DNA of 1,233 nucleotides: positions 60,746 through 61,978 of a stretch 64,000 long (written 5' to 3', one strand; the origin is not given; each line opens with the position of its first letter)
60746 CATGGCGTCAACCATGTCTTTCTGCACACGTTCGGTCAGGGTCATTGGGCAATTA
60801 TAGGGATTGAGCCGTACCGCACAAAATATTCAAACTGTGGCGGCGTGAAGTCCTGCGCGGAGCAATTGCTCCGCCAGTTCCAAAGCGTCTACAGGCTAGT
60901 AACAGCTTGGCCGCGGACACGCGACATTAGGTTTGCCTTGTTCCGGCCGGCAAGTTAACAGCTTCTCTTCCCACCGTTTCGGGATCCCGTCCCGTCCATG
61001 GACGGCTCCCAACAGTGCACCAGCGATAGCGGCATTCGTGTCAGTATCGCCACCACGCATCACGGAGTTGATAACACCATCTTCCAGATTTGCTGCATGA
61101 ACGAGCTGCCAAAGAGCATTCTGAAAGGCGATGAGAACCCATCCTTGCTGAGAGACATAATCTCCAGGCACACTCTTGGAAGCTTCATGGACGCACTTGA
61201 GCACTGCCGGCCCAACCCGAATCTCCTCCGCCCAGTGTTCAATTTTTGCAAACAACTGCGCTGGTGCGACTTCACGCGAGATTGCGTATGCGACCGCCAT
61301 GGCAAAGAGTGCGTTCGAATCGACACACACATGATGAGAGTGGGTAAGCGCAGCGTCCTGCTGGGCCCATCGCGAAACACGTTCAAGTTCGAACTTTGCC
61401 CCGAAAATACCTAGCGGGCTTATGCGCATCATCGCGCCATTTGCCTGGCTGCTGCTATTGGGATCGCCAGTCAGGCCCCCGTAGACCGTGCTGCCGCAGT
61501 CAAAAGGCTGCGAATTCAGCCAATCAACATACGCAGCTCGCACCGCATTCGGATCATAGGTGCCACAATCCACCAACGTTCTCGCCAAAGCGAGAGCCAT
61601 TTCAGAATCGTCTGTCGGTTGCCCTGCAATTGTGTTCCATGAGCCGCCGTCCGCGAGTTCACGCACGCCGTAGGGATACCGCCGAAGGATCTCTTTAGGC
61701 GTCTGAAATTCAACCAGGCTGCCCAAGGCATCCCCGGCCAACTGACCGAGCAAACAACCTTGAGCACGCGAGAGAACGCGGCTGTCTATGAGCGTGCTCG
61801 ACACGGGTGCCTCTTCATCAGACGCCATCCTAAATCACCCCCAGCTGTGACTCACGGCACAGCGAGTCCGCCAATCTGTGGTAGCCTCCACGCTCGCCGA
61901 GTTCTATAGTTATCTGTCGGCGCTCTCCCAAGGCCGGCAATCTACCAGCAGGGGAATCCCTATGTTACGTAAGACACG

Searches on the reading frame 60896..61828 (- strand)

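Call 40: search_protein_families(library=pfam, proteins=[window:60896-61828:-], max_evalue=0.01)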
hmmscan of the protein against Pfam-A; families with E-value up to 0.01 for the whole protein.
window:60896-61828:- (310 aa): 1 family
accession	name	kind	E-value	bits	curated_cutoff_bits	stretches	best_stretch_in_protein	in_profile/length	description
PF03747.19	ADP_ribosyl_GH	-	4.7e-62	210.7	26.2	1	24-285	1-287/287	ADP-ribosylglycohydrolase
